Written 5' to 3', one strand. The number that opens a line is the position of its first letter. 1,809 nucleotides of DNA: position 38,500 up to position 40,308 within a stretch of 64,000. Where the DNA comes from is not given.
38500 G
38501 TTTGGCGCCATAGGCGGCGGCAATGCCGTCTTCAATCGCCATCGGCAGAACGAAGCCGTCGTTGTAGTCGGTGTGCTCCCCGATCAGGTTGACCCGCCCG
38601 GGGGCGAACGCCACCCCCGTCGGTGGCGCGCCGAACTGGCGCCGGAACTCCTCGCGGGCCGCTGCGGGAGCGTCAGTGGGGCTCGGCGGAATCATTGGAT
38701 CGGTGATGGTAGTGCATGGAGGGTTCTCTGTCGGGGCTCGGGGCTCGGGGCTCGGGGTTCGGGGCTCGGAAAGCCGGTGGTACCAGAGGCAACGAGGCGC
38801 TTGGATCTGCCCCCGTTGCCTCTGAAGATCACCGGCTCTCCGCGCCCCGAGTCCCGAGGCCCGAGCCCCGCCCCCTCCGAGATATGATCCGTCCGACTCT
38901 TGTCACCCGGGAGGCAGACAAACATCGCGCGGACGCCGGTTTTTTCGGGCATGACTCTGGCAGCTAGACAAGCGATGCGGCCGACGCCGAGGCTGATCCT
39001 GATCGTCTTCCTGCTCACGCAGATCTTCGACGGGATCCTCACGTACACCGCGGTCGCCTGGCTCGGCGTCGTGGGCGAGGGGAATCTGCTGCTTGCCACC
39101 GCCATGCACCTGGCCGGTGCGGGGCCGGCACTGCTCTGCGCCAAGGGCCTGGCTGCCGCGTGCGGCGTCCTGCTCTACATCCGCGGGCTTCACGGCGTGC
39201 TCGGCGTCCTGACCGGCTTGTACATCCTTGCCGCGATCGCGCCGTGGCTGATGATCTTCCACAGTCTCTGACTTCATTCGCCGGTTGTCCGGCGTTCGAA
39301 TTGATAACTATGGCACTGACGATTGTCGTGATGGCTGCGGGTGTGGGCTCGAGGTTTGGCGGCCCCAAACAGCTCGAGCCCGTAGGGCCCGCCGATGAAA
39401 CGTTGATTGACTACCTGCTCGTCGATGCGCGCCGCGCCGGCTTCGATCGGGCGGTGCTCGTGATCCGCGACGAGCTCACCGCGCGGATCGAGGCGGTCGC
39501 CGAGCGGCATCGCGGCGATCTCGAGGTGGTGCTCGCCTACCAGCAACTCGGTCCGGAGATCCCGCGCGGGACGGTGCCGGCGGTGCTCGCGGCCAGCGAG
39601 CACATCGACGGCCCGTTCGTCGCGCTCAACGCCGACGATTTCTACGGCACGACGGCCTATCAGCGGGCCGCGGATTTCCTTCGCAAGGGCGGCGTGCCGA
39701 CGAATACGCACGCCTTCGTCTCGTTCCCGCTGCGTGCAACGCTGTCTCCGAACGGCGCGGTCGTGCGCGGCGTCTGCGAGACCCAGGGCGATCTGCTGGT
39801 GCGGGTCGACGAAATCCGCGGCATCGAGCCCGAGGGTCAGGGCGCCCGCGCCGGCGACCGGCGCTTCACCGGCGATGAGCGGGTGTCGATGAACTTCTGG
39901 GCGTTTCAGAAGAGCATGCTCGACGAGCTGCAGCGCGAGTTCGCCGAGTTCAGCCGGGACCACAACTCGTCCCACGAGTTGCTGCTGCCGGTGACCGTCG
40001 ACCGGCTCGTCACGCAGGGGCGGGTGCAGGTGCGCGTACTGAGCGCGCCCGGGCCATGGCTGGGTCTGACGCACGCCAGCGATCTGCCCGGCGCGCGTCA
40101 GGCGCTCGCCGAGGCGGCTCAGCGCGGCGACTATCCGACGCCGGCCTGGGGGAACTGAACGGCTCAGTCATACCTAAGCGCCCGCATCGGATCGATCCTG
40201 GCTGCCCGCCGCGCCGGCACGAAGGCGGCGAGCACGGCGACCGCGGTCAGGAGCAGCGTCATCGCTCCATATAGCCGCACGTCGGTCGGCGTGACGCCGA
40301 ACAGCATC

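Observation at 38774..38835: Conserved ~62-nt nested hairpin core shared by GGGGCTC-armed elements 22.6 kb apart, with a third partial copy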

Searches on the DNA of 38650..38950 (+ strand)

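Call 36: build_rna_model(alignment_id=A3, structure=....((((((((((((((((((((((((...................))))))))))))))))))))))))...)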
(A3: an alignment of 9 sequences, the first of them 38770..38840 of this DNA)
Model R1 built from alignment A3 (9 sequences, 74 columns); structure: as given.
model positions 71; base pairs 24; branch points 0; effective number of sequences 2.95; information 0.793 bits per position. Calibrated on 0.2 Mb of random sequence (short: E-values are rough).
structure used (alignment columns):
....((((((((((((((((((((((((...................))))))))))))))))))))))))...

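Call 37: search_with_rna_model(model_id=R1, sources=[window, L018, L019, L020, L022, L025, L030, L031, L032, L034, L035], max_evalue=10, show_alignments=0)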
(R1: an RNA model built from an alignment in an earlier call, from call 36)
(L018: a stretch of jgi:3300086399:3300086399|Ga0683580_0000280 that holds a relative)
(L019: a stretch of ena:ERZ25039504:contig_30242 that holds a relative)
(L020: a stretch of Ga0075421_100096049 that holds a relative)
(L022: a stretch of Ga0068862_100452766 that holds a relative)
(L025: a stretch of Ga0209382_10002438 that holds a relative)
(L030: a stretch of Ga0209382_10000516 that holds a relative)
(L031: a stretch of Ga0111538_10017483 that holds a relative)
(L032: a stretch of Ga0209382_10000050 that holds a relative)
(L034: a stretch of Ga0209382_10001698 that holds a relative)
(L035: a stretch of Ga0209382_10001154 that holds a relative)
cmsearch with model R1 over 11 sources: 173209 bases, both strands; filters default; matches with E-value up to 10: 31.
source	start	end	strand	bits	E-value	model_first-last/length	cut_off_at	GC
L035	2732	2802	-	90.8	3.6e-24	1-71/71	no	0.66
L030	5700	5770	-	86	1e-22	1-71/71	no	0.56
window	38768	38837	+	82.2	1.4e-21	1-71/71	no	0.63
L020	2380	2450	-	82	1.7e-21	1-71/71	no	0.66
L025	7962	8032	+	82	1.7e-21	1-71/71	no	0.66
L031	4374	4444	+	77.3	4.5e-20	1-71/71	no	0.69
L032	1398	1468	-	74.9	2.4e-19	1-71/71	no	0.63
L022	797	866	-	72.7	1.1e-18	1-71/71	no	0.63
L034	1387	1456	-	71.6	2.4e-18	1-71/71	no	0.66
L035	13417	13487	+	71.1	3.2e-18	1-71/71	no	0.59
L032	2875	2945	-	64.3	3.6e-16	1-71/71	no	0.65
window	61370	61439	+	59.5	1e-14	1-71/71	no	0.66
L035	2728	2798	+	59.5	1e-14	1-71/71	no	0.65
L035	13421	13491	-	52.1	1.8e-12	1-71/71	no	0.61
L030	5696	5766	+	47.2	5.5e-11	1-71/71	no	0.54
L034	2958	3028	-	45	2.4e-10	1-71/71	no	0.68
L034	1383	1452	+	43.9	5.4e-10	1-71/71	no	0.67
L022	793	862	+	42.2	1.8e-09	1-71/71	no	0.63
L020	2376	2446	+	40.7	5e-09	1-71/71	no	0.65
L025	7966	8036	-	40.7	5e-09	1-71/71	no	0.65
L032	1394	1464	+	37.5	4.6e-08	1-71/71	no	0.63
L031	4378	4448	-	35.3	2.1e-07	1-71/71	no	0.69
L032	2871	2941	+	34.4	3.8e-07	1-71/71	no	0.65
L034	2954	3024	+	25.6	0.00018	1-71/71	no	0.68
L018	7483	7564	+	17.3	0.057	1-71/71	no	0.66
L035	802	871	+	14.7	0.36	1-71/71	no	0.73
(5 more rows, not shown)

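Call 49: search_rna_families(source=window, start=38650, end=38950, threshold=evalue, max_evalue=10)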
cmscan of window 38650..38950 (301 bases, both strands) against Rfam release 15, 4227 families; matches with E-value up to 10: 24.
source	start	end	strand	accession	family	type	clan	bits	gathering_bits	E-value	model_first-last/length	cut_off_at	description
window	38740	38869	+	RF04159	MIR1437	Gene; miRNA;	-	57.7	168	1.7e-09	1-192/192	no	MIR1437 microRNA precursor family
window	38722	38884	+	RF04119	MIR1858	Gene; miRNA;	-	53.9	137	8.9e-09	1-197/197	no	MIR1858 microRNA precursor family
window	38752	38857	+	RF03964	mir-H1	Gene; miRNA;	-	29.6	97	0.0041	1-85/85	no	mir-H1 microRNA precursor family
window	38754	38856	-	RF03433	mir-2576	Gene; miRNA;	-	29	83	0.0099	1-120/120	no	mir-2576 microRNA precursor family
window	38765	38844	-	RF03878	mir-B6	Gene; miRNA;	-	27.5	89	0.084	1-83/83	no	mir-B6 microRNA precursor family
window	38752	38861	-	RF02019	mir-1265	Gene; miRNA;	-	25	79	0.0052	1-82/82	no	mir-1265 microRNA precursor family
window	38742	38870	+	RF00102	VA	Gene;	-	24.7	62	0.043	1-159/159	no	VA RNA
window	38765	38844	+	RF03878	mir-B6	Gene; miRNA;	-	24.3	89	0.36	1-83/83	no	mir-B6 microRNA precursor family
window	38752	38855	-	RF03206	mir-3102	Gene; miRNA;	-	23.3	61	0.072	1-104/104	no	mir-3102 microRNA precursor family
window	38738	38877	-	RF00879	mir-615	Gene; miRNA;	-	22.8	90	0.14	1-85/85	no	mir-615 microRNA precursor family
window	38759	38851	+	RF04162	MIR9662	Gene; miRNA;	-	20.4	80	0.43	1-100/100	no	MIR9662 microRNA precursor family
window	38769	38840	+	RF03703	mir-3622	Gene; miRNA;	-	20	78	0.31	1-84/84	no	mir-3622 microRNA precursor family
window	38763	38846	+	RF03527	mir-3072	Gene; miRNA;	-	19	86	1.2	1-83/83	no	mir-3072 microRNA precursor family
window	38737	38872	+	RF00719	mir-326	Gene; miRNA;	-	18.6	66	0.41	1-95/95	no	mir-326 microRNA precursor family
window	38760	38849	-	RF03946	mir-3132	Gene; miRNA;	-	18.2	84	1.2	1-75/75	no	mir-3132 microRNA precursor family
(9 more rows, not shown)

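Call 65: search_with_rna_model(model_id=R1, sources=[L039, L040, L041], max_evalue=1)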
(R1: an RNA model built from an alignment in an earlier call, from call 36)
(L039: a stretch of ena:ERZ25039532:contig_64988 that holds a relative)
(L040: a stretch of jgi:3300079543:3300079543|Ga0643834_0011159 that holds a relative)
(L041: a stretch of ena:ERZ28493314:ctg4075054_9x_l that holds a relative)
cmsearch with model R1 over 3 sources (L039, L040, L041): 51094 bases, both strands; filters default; matches with E-value up to 1: 9.
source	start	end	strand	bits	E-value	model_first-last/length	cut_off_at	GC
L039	9331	9401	-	75.1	6.2e-20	1-71/71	no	0.63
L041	9851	9921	-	49.6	3e-12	1-71/71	no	0.63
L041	5475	5546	+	43.2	2.6e-10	1-71/71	no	0.57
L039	9327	9397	+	34.4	1.2e-07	1-71/71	no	0.65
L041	9847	9918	+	31.3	9.8e-07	1-71/71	no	0.61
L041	5479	5550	-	27.8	1.2e-05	1-71/71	no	0.57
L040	1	37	-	27.6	1.4e-05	1-37/71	3'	0.62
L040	1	33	+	14.9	0.087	27-71/71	5'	0.64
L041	9037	9103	-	11.7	0.85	1-71/71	no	0.7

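Call 67: search_with_rna_model(model_id=R1, sources=[window, L020, L022, L030, L031, L032, L034, L035, L039, L041], max_evalue=1e-9, make_alignment=true)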
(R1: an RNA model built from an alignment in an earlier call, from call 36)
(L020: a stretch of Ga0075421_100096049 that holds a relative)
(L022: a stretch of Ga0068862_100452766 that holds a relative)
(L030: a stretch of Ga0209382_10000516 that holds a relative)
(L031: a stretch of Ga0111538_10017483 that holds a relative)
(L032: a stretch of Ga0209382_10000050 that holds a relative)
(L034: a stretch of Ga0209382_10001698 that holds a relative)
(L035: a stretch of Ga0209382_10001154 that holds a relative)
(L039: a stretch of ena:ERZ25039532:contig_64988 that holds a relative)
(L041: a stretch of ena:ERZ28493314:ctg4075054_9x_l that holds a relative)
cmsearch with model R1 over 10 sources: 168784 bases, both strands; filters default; matches with E-value up to 1e-9: 19.
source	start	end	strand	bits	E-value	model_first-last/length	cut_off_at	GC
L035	2732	2802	-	90.8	3.5e-24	1-71/71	no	0.66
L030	5700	5770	-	86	1e-22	1-71/71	no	0.56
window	38768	38837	+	82.2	1.4e-21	1-71/71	no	0.63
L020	2380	2450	-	82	1.7e-21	1-71/71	no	0.66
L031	4374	4444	+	77.3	4.3e-20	1-71/71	no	0.69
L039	9331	9401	-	75.1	2e-19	1-71/71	no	0.63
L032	1398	1468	-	74.9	2.3e-19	1-71/71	no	0.63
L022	797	866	-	72.7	1.1e-18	1-71/71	no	0.63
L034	1387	1456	-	71.6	2.3e-18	1-71/71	no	0.66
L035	13417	13487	+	71.1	3.1e-18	1-71/71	no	0.59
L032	2875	2945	-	64.3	3.6e-16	1-71/71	no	0.65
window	61370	61439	+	59.5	9.9e-15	1-71/71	no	0.66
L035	2728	2798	+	59.5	1e-14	1-71/71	no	0.65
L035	13421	13491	-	52.1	1.8e-12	1-71/71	no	0.61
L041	9851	9921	-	49.6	1e-11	1-71/71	no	0.63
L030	5696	5766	+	47.2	5.4e-11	1-71/71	no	0.54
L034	2958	3028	-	45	2.4e-10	1-71/71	no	0.68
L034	1383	1452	+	43.9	5.3e-10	1-71/71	no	0.67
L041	5475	5546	+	43.2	8.5e-10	1-71/71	no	0.57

Alignment A4: 19 matches aligned to the model, 95 columns, each read 5' to 3' on its own strand. Consensus structure (alignment columns), stored with it:
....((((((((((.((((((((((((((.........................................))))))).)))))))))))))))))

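Call 76: search_with_rna_model(model_id=R1, sources=[L042, L043, L044, L045, L046, L047, L048, L049, L050, L051, L052, L053, L054, L055, L056, L057, L058, L059, L060, L061, L062, L063, L064, L065, L066, L067, L068, L069], max_evalue=0.001)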
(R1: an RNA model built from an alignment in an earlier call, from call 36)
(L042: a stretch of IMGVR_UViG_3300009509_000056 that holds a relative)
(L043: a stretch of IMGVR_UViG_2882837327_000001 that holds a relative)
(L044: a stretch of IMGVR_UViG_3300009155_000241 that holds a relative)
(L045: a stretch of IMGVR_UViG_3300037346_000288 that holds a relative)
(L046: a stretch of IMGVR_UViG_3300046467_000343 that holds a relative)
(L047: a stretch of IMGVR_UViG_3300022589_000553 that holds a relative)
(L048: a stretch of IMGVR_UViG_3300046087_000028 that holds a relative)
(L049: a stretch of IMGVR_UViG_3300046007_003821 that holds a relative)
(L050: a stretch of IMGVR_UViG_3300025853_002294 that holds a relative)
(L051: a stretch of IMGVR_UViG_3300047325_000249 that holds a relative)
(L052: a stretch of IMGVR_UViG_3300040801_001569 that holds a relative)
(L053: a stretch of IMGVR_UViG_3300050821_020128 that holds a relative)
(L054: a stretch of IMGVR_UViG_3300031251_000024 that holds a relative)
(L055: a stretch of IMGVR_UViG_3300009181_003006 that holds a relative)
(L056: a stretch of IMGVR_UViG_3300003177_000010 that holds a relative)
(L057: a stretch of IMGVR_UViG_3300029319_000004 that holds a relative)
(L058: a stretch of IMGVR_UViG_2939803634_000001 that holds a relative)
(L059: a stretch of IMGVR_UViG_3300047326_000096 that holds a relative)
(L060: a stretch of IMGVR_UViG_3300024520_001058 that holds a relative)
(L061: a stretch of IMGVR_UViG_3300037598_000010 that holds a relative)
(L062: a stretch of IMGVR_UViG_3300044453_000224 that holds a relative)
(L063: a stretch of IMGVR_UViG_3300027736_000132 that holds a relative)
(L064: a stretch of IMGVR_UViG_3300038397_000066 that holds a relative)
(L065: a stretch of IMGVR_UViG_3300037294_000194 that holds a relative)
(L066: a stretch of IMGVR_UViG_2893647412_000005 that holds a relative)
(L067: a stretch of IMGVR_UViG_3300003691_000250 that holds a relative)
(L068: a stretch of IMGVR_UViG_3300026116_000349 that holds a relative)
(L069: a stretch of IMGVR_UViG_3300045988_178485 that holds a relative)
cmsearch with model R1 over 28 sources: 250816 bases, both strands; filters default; matches with E-value up to 0.001: 0.
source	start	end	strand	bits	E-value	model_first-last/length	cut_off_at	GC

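Call 83: search_with_rna_model(model_id=R1, source=L039, start=18800, end=19050, filters=off, max_evalue=10, show_alignments=2)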
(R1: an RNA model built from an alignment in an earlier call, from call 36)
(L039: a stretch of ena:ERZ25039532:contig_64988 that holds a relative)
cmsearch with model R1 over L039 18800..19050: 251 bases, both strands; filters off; matches with E-value up to 10: 8.
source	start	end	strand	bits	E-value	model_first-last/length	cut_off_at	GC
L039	18895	18929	-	5.3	0.35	1-71/71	no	0.74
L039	18897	18945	+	5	0.43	1-71/71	no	0.69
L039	19025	19044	-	4.5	0.6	1-71/71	no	0.85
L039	18983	19020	+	2.6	2.2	1-71/71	no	0.55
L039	18838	18885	+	1.8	3.9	1-71/71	no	0.6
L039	18987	19024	-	1.8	4.1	1-71/71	no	0.55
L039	19021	19040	+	1.6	4.5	1-71/71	no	0.75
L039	18806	18824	+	0.8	7.8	27-49/71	no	0.68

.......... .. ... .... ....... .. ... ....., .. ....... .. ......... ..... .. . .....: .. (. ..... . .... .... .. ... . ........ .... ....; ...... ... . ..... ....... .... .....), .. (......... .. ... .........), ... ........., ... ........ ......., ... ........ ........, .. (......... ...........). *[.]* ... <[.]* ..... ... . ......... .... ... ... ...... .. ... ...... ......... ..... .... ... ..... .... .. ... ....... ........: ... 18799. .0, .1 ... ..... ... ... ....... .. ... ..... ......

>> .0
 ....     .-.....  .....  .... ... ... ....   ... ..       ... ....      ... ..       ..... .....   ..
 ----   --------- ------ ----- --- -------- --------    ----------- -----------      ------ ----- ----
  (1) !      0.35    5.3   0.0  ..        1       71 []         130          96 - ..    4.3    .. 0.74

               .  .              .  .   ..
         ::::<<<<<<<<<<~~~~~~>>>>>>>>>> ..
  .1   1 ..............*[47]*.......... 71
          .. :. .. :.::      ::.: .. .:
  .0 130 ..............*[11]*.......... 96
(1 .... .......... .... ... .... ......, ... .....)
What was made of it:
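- Tried and rejected: Its apparent likeness to the 3' half of the core is not significant (E 0.35-0.43; call 83).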

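Call 96: search_dna_similar(query=window:38768-38840:+, collection=plasmids, mode=distant, max_evalue=0.01, max_rows=10)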
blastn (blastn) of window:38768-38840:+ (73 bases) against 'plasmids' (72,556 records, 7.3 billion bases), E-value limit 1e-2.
No match.
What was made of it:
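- Tried and rejected: Plasmids. blastn found no match (call 96).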

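Call 98: search_with_rna_model(model_id=R1, sources=[L070, L071, L018, L019], filters=off, max_evalue=0.01)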
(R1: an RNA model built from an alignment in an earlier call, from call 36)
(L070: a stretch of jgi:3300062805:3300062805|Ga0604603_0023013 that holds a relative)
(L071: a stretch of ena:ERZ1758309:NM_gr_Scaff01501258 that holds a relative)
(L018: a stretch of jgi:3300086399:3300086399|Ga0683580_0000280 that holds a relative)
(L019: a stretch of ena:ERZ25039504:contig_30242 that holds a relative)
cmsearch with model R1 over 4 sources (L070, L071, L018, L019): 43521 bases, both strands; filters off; matches with E-value up to 0.01: 8.
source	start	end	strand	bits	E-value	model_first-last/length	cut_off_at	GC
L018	3422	3505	+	27.4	1.3e-05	1-71/71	no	0.42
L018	3426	3509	-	23.9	0.00014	1-71/71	no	0.43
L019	8810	8895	-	23.4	0.0002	1-71/71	no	0.64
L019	8807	8892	+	22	0.00056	1-71/71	no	0.66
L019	6188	6268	-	21.4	0.00084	1-71/71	no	0.64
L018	19429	19504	+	21.3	0.00087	1-71/71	no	0.66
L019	6184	6264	+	19.2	0.0039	1-71/71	no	0.64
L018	19433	19508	-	18.5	0.0063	1-71/71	no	0.66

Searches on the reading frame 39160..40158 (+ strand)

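Call 60: search_protein_families(library=pfam, proteins=[window:39160-40158:+])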
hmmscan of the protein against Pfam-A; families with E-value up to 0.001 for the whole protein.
window:39160-40158:+ (332 aa): 2 families
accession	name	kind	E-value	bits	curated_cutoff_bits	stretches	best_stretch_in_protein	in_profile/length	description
PF12804.13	NTP_transf_3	-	3.7e-09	37.4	27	1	56-151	2-86/160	MobA-like NTP transferase domain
PF00483.29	NTP_transferase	-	1.1e-07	32.1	21.2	1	56-274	3-205/245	Nucleotidyl transferase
